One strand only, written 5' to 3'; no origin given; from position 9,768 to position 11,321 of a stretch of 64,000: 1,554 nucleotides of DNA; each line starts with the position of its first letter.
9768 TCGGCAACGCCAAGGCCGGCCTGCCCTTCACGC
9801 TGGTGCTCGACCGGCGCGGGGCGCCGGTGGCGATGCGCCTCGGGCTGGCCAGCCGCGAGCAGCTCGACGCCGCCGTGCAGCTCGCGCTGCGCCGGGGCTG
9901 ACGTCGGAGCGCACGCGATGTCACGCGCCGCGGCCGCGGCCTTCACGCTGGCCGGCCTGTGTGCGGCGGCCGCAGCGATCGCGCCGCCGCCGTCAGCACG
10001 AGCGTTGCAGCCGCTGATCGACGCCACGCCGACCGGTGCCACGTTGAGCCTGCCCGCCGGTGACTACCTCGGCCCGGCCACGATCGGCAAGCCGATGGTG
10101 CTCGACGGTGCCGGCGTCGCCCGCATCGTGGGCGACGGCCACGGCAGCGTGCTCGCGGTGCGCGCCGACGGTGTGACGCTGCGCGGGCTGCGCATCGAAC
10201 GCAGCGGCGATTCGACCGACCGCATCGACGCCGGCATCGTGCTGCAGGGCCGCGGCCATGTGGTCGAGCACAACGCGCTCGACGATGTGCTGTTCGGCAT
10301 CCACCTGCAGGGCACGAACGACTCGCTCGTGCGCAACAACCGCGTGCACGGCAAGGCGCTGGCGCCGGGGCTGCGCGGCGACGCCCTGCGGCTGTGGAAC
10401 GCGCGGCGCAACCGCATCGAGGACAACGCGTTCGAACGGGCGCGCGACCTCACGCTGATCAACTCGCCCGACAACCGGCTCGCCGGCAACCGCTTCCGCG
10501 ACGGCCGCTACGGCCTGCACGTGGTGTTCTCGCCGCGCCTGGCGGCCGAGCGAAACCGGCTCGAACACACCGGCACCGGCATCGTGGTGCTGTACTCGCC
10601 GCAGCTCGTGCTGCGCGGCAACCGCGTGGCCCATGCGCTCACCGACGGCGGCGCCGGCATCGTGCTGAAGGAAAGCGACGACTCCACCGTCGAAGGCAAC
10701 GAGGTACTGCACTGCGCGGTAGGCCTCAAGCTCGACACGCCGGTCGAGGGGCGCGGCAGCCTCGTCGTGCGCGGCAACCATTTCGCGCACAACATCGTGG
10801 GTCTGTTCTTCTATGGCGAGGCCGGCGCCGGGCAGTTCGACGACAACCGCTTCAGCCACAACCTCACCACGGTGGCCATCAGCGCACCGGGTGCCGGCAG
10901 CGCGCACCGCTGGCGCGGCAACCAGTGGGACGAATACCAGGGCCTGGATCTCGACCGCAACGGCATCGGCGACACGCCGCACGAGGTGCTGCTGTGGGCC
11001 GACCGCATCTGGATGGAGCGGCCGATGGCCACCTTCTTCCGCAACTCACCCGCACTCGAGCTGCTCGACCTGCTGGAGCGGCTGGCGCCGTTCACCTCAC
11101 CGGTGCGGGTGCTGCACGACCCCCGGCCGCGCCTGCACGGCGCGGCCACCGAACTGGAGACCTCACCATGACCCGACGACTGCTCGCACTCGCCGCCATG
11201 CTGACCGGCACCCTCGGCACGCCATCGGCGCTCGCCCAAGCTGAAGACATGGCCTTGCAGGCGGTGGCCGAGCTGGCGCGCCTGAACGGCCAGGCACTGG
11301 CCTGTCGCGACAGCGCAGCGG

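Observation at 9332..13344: nos operon extended by TlpA-like thioredoxin, a second NosD, SCO1 and an FccB-like sulfide-dehydrogenase flavoprotein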

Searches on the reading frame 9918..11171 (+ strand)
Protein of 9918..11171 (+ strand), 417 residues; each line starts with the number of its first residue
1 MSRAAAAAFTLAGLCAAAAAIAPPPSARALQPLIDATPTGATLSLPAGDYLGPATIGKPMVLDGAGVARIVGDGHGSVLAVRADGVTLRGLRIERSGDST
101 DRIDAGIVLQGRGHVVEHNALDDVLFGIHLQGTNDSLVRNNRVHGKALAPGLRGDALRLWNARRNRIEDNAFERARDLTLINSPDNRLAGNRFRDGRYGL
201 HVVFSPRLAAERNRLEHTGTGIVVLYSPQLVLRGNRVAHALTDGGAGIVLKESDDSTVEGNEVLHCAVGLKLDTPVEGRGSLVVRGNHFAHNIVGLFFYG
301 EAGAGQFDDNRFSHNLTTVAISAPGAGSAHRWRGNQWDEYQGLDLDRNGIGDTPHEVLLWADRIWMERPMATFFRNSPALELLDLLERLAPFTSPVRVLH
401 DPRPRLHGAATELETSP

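Call 8: search_protein_families(library=pfam, proteins=[window:9918-11171:+], max_evalue=0.01)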
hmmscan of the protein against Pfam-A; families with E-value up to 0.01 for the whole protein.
window:9918-11171:+ (417 aa): 2 families
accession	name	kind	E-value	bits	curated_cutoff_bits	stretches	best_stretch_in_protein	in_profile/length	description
PF05048.19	NosD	-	2.5e-30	106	23.6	1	153-342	15-212/212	Periplasmic copper-binding protein (NosD)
PF13229.12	Beta_helix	-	6.9e-25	87.9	25.9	2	187-316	12-138/158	Right handed beta helix region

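Call 10: search_protein_families(library=ncbifam, proteins=[window:9918-11171:+], max_evalue=0.001)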
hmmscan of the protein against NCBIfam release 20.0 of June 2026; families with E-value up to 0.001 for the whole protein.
window:9918-11171:+ (417 aa): 2 families
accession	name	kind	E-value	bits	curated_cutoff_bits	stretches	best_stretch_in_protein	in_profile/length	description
TIGR04247.1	NosD_copper_fam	subfamily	4.8e-97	324.9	300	1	30-406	1-376/377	nitrous oxide reductase family maturation protein NosD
TIGR03804.1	para_beta_helix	repeat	4.2e-11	42.4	19.45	0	247-265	1-19/44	parallel beta-helix repeat protein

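Call 36: search_solved_structures(query=window:9918-11168:+, max_evalue=0.001, show_alignments=1)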
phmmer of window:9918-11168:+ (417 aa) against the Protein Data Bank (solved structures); distinct sequences matched with E-value up to 0.001: 1.
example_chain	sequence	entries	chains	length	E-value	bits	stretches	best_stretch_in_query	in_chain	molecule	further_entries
7o0y_A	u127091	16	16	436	5.5e-32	114.7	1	7-395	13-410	Probable ABC transporter binding protein NosD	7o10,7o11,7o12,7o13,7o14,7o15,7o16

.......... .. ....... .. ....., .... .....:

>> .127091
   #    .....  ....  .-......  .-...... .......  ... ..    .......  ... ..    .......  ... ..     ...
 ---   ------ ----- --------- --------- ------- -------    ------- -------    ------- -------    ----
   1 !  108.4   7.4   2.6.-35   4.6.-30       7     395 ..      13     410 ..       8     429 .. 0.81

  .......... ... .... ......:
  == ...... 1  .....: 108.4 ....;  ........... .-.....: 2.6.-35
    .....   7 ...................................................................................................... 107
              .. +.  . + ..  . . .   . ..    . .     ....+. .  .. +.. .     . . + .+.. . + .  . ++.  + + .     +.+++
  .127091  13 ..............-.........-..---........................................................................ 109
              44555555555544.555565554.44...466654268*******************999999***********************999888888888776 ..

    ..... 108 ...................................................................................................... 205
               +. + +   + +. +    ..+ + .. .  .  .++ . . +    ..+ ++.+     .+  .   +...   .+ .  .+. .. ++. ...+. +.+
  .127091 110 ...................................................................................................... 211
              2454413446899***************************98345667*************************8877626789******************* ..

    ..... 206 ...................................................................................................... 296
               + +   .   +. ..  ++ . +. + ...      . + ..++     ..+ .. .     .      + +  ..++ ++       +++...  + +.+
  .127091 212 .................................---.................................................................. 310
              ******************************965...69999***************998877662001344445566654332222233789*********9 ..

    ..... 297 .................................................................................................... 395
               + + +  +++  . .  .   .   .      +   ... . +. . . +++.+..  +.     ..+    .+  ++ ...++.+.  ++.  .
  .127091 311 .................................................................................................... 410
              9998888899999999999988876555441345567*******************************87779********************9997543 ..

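Call 48: find_homologous_proteins(query=window:9918-11168:+, max_evalue=1e-10)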
Query window:9918-11168:+ (417 aa): 1464 proteins with E <= 1e-10 among 8000 candidates; the best 120 are listed.
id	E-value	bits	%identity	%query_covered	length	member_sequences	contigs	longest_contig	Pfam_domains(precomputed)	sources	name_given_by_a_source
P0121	8.2e-277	936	100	100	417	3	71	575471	PF13229.13,PF05048.20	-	-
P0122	2.0e-233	793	87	96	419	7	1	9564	PF13229.13,PF05048.20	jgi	jgi:nitrous oxidase accessory protein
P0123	1.4e-223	761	85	96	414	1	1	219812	PF13229.13,PF05048.20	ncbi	ncbi:MAG: nitrous oxide reductase family maturation protein NosD [Burkholderiaceae bacterium]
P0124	8.1e-208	709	80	96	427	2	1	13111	PF13229.13,PF05048.20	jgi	jgi:nitrous oxidase accessory protein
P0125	2.9e-201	687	79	94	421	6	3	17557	PF13229.13,PF05048.20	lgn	-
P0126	3.0e-200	684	81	91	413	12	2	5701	PF13229.13,PF05048.20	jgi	jgi:nitrous oxidase accessory protein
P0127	4.1e-196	670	74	100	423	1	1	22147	PF13229.13,PF05048.20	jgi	jgi:nitrous oxidase accessory protein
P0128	3.1e-194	664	76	93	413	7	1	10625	PF13229.13,PF05048.20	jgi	jgi:nitrous oxidase accessory protein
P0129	2.0e-191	655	77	91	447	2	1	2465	PF13229.13,PF05048.20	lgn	-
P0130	8.2e-190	649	76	90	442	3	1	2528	PF13229.13,PF05048.20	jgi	jgi:nitrous oxidase accessory protein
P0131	3.4e-189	647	76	92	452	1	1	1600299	PF13229.13,PF05048.20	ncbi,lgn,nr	ncbi:MAG: nitrous oxide reductase family maturation protein NosD [Burkholderiales bacterium]|nr:nitr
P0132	2.1e-187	642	74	96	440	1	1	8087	PF13229.13,PF05048.20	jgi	jgi:nitrous oxidase accessory protein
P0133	9.1e-187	639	74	95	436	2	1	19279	PF13229.13,PF05048.20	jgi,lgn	-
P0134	3.0e-186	638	75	91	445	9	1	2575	PF13229.13,PF05048.20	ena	-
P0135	4.6e-186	637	71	96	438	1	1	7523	PF13229.13,PF05048.20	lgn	-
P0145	4.1e-182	624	71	91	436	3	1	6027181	PF13229.13,PF05048.20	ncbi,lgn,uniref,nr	ncbi:copper-binding periplasmic protein [Sphaerotilus microaerophilus]|uniref:Copper-binding peripla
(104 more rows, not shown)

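Call 49: find_encoding_contigs(protein=P0121, flank=10000, max_places=3)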
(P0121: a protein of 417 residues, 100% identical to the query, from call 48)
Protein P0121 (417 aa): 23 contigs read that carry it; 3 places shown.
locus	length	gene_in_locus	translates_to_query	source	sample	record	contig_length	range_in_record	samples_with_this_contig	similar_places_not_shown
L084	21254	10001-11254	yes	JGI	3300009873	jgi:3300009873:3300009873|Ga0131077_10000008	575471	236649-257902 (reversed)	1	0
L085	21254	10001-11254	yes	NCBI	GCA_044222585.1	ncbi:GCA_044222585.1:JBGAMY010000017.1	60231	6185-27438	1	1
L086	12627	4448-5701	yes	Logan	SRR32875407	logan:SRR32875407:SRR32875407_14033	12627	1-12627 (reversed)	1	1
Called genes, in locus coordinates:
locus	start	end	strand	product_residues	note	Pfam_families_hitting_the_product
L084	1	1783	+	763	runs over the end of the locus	PF18764:nos_propeller, PF13473:Cupredoxin_1, PF00116:COX2 (faint)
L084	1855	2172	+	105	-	PF13442:Cytochrome_CBB3, PF00034:Cytochrom_C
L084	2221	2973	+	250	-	PF00034:Cytochrom_C, PF13442:Cytochrome_CBB3 (weak)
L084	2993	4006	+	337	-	-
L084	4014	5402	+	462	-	PF05048:NosD, PF13229:Beta_helix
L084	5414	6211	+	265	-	PF13183:Fer4_8 (faint), PF13187:Fer4_9 (faint), PF13534:Fer4_17 (faint), PF25160:LdpA_Fe-S-bd (faint), PF00037:Fer4 (weak), PF12797:Fer4_2 (faint), PF12838:Fer4_7, PF12838:Fer4_7 (weak), +6 more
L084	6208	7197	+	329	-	PF12801:Fer4_5, PF12838:Fer4_7 (faint)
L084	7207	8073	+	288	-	PF00005:ABC_tran, PF02463:SMC_N (faint), PF13304:AAA_21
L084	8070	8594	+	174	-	PF05573:NosL (weak)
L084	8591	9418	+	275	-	PF01061:ABC2_membrane (weak), PF12679:ABC2_membrane_2, PF12698:ABC2_membrane_3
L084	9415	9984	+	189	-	PF08534:Redoxin, PF00578:AhpC-TSA, PF00085:Thioredoxin (weak)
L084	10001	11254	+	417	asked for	PF13229:Beta_helix, PF05048:NosD, PF13229:Beta_helix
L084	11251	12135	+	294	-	PF02630:SCO1-SenC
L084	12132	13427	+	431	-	PF07992:Pyr_redox_2, PF13450:NAD_binding_8 (faint), PF21706:FCSD_central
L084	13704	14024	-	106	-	-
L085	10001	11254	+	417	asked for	PF13229:Beta_helix, PF05048:NosD, PF13229:Beta_helix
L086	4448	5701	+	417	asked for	PF13229:Beta_helix, PF05048:NosD, PF13229:Beta_helix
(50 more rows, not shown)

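Call 50: find_encoding_contigs(protein=P0145, flank=10000, max_places=1)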
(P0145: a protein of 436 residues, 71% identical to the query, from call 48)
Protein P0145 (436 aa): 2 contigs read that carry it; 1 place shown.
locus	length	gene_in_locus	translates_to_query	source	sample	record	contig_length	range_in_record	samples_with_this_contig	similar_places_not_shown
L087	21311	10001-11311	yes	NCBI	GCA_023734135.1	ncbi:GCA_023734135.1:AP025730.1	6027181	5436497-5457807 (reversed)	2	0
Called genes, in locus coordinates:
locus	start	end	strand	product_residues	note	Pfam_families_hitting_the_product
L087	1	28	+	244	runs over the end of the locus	PF00034:Cytochrom_C, PF13442:Cytochrome_CBB3 (weak)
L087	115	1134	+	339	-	-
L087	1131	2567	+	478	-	PF13229:Beta_helix, PF05048:NosD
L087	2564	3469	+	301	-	PF13183:Fer4_8 (faint), PF13187:Fer4_9 (faint), PF13534:Fer4_17 (faint), PF25160:LdpA_Fe-S-bd (faint), PF00037:Fer4 (weak), PF12838:Fer4_7, PF12838:Fer4_7 (weak), PF14697:Fer4_21 (weak), +6 more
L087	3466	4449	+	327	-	PF12801:Fer4_5, PF12838:Fer4_7 (faint)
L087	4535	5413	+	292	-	PF00005:ABC_tran, PF02463:SMC_N (faint), PF13304:AAA_21 (weak)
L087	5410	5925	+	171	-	-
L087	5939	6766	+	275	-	PF01061:ABC2_membrane, PF12679:ABC2_membrane_2, PF12698:ABC2_membrane_3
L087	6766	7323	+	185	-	PF00578:AhpC-TSA, PF08534:Redoxin, PF00085:Thioredoxin (weak)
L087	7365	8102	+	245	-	PF01209:Ubie_methyltran, PF13489:Methyltransf_23, PF13649:Methyltransf_25, PF13847:Methyltransf_31, PF08241:Methyltransf_11, PF08242:Methyltransf_12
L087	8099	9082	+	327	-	PF01040:UbiA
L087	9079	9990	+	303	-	PF13593:SBF_like, PF01758:SBF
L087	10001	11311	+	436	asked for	PF13229:Beta_helix, PF05048:NosD, PF13229:Beta_helix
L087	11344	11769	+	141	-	-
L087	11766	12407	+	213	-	PF02630:SCO1-SenC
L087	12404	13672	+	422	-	PF07992:Pyr_redox_2, PF21706:FCSD_central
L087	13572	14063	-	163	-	-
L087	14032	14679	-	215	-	PF04214:DUF411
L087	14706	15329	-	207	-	-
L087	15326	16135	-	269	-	PF00034:Cytochrom_C, PF13442:Cytochrome_CBB3 (weak), PF00034:Cytochrom_C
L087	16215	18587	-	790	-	PF07715:Plug, PF00593:TonB_dep_Rec_b-barrel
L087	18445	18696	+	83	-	-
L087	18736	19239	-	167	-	-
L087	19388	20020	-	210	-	PF02798:GST_N, PF13417:GST_N_3, PF13409:GST_N_2, PF13410:GST_C_2, PF00043:GST_C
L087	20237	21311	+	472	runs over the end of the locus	PF00563:EAL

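Call 63: search_protein_representatives(protein=window:9918-11168:+)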
Query: 417 residues. Proteins with E-value up to 0.001 (for the whole library): 5149; up to 1e-10: 1317; up to 1e-30: 359. The best 150 are listed.
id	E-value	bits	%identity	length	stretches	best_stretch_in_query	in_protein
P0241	6.5e-122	424.1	63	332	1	10-328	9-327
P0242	8.4e-107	374.4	47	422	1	22-417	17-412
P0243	5.8e-106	371.6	57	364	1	85-372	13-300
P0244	3.2e-97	342.8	45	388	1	33-407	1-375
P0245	2.2e-91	323.6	44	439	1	7-408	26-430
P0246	3.0e-88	313.3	43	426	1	25-407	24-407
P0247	1.2e-87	311.2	42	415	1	7-405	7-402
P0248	6.0e-84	299.1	39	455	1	28-405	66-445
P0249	7.2e-84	298.8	49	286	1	124-406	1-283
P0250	1.1e-83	298.2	38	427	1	8-404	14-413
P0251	2.3e-76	274.1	57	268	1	26-255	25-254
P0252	3.0e-75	270.4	68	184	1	224-406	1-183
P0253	3.6e-74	266.9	44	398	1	16-374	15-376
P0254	2.0e-71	257.8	37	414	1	12-406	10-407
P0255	4.8e-69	250.0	55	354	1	214-406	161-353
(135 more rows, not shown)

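Call 65: find_encoding_contigs(protein=P0242, flank=8000, max_places=2)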
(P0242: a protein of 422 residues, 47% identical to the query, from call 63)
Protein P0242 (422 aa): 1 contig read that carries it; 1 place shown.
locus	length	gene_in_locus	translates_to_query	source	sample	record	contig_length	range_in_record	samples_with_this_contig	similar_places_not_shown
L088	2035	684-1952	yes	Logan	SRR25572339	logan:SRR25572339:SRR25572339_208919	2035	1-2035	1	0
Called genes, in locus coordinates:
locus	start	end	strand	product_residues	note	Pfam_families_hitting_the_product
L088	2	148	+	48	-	?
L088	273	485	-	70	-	-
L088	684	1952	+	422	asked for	PF13229:Beta_helix, PF05048:NosD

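Call 91: find_encoding_contigs(protein=P0244, flank=9000, max_places=1)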
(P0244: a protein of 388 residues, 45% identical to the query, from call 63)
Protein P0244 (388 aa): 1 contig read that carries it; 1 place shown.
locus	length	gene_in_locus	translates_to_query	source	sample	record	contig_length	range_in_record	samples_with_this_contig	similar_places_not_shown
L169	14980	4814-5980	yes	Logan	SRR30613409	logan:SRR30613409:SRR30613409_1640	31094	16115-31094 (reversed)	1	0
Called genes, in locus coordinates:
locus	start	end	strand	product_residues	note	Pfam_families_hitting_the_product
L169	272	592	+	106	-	PF00403:HMA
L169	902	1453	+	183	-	PF00719:Pyrophosphatase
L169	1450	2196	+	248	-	PF00970:FAD_binding_6, PF00175:NAD_binding_1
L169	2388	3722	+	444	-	PF00989:PAS, PF08447:PAS_3, PF13426:PAS_9 (weak)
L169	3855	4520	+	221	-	-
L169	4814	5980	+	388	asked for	PF13229:Beta_helix, PF05048:NosD, PF13229:Beta_helix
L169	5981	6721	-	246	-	PF02811:PHP (weak), PF13263:PHP_C (weak)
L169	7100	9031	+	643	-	PF13589:HATPase_c_3, PF00183:HSP90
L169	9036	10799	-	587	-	PF14716:HHH_8, PF14520:HHH_5 (weak), PF14792:DNA_pol_B_palm (faint), PF14791:DNA_pol_B_thumb, PF02811:PHP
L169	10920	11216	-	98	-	-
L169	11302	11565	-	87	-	-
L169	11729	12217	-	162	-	-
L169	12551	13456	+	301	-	-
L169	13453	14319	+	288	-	PF13560:HTH_31, PF01381:HTH_3, PF12844:HTH_19 (weak)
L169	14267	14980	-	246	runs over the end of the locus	-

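Call 92: find_encoding_contigs(protein=P0245, flank=9000, max_places=1)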
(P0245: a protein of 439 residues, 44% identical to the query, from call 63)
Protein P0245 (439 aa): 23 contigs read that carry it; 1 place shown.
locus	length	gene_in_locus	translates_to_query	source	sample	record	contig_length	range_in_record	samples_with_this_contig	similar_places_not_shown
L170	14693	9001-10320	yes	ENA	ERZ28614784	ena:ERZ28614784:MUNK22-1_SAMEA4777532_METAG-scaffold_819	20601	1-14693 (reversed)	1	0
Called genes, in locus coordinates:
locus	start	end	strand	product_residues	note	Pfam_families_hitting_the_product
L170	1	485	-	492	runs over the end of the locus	PF27537:HoxH, PF00374:NiFeSe_Hases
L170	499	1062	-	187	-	PF01058:Oxidored_q6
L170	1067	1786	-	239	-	PF00111:Fer2 (weak), PF13510:Fer2_4, PF10588:NADH-G_4Fe-4S_3, PF13459:Fer4_15, PF22117:Fer4_Nqo3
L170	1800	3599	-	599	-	PF01257:2Fe-2S_thioredx, PF01512:Complex1_51K, PF10589:NADH_4Fe-4S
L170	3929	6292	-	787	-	PF09371:Tex_N, PF22706:Tex_central_region, PF16921:Tex_YqgF, PF14635:HHH_7, PF12836:HHH_3, PF17674:HHH_9, PF00575:S1, PF23459:S1_RRP5 (weak)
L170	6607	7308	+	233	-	PF01144:CoA_trans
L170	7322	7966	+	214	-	PF01144:CoA_trans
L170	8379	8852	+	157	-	-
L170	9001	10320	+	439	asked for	PF13229:Beta_helix, PF05048:NosD, PF13229:Beta_helix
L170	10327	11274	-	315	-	PF13384:HTH_23 (weak), PF13412:HTH_24 (weak), PF04545:Sigma70_r4 (weak), PF12802:MarR_2 (weak), PF04198:Sugar-bind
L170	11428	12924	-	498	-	PF02518:HATPase_c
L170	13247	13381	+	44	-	PF00468:Ribosomal_L34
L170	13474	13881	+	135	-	PF00825:Ribonuclease_P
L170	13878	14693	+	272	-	?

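Call 93: find_encoding_contigs(protein=P0246, flank=9000, max_places=1)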
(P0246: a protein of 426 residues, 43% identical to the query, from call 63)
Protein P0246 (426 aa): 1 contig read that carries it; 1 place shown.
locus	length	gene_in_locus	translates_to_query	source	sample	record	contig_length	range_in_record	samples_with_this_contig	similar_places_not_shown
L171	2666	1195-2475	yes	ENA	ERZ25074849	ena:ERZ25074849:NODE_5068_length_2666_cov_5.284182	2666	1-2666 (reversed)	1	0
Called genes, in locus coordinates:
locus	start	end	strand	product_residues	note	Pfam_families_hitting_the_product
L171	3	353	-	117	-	?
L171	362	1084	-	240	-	PF00106:adh_short, PF01370:Epimerase, PF08659:KR, PF13561:adh_short_C2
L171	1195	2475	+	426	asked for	PF13229:Beta_helix (weak), PF05048:NosD, PF13229:Beta_helix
